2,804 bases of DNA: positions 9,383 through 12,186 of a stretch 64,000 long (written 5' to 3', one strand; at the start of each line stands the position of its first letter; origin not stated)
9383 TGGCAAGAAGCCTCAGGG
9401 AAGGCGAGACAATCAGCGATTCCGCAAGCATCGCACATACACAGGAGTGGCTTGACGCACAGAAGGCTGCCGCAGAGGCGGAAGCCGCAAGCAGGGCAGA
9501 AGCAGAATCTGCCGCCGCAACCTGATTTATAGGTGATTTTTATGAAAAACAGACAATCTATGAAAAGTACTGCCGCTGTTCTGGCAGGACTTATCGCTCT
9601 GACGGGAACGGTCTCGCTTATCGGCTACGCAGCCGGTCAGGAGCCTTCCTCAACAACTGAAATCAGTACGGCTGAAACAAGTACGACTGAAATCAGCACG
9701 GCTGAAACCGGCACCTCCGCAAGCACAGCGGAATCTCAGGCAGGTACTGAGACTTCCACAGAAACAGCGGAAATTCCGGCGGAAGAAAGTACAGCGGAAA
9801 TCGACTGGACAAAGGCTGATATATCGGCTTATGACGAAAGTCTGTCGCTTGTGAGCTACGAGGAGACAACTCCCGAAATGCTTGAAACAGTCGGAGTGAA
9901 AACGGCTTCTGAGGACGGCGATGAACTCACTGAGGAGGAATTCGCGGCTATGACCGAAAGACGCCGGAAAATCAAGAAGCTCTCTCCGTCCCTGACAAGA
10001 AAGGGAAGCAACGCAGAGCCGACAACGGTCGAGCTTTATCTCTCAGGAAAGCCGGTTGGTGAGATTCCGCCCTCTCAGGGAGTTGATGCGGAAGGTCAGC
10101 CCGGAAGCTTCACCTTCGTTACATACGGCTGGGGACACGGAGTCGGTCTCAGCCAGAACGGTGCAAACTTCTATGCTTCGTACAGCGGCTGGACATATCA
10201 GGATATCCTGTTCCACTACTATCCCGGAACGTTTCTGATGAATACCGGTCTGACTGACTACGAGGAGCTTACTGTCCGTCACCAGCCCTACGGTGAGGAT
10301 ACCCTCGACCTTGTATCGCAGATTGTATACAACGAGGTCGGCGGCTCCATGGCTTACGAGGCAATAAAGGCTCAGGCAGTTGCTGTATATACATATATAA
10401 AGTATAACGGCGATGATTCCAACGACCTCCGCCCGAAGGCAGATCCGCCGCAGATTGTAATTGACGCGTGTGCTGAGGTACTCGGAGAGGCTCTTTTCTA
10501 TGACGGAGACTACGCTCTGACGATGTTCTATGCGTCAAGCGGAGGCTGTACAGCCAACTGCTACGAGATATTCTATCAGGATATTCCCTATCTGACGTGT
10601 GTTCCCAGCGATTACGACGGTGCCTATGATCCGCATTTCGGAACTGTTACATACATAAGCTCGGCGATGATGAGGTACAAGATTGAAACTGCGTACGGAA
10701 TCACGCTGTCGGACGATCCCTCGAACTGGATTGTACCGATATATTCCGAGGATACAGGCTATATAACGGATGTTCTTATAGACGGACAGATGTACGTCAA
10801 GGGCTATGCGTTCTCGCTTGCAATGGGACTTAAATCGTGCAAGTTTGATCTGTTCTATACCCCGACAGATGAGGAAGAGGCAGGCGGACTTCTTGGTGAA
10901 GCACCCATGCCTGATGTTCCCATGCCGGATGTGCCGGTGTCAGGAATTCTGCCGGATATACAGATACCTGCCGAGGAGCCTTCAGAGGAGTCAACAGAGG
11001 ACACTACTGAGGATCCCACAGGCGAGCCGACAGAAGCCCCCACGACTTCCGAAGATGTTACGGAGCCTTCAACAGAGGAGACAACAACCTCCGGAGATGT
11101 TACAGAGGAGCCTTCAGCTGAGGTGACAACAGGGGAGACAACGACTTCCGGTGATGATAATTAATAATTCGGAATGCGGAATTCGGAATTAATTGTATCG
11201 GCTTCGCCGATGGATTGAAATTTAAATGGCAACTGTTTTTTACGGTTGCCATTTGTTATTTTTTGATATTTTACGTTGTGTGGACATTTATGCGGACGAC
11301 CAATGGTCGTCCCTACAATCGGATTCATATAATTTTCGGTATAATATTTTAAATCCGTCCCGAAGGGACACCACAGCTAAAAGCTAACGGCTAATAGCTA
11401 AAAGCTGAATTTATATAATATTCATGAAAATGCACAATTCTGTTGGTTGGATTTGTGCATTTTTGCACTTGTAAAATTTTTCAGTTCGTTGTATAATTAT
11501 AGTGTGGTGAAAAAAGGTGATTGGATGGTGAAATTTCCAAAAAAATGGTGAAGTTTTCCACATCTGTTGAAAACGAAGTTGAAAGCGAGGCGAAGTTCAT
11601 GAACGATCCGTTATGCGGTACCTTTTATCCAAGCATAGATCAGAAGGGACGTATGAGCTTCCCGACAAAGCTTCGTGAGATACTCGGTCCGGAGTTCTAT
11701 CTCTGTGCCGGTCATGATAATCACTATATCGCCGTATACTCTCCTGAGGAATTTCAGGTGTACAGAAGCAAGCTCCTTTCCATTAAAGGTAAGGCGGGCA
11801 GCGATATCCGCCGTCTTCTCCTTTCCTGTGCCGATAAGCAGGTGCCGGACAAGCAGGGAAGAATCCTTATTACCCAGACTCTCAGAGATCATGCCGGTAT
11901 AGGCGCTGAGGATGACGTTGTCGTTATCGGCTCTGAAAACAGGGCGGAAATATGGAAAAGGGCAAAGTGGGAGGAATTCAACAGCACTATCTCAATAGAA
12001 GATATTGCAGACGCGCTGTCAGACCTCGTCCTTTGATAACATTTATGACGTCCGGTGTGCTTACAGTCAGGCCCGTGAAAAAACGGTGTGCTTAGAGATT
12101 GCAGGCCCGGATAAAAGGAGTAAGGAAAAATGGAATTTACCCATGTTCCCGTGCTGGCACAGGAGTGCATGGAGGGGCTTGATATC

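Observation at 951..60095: A combinatorial mosaic of short repeat modules fills at least 14 intergenic gaps (about 3.3 kb, about 5% of the window)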

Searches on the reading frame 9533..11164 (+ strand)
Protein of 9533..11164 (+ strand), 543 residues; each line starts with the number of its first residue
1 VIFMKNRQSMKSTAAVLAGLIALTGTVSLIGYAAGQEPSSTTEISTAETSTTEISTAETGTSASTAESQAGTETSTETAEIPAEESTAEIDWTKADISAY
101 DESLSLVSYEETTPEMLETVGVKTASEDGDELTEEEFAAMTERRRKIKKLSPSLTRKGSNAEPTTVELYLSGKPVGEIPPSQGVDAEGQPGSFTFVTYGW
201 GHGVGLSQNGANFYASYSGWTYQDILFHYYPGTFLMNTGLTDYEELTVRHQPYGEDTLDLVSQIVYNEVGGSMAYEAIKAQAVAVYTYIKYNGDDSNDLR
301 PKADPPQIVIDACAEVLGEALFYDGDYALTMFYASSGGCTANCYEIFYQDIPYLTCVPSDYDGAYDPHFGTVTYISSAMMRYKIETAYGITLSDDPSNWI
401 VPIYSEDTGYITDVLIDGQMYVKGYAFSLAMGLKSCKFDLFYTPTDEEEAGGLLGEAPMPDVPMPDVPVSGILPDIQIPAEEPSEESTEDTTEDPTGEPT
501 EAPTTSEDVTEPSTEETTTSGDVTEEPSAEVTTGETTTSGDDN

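Call 10: search_protein_families(library=pfam, proteins=[window:9533-11164:+])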
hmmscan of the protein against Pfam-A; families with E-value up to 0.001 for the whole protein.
window:9533-11164:+ (543 aa): 1 family
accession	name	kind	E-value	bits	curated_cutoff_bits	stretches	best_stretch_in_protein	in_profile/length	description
PF08486.15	SpoIID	-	9.3e-05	23.4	23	1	261-293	17-49/97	Stage II sporulation protein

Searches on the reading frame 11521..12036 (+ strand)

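Call 10: search_protein_families(library=pfam, proteins=[window:11521-12036:+])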
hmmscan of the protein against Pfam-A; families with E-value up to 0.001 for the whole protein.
window:11521-12036:+ (171 aa): 1 family
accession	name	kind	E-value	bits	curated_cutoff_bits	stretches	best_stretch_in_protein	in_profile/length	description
PF02381.23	MraZ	-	1.6e-22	79.7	23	2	102-164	3-63/72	MraZ protein, putative antitoxin-like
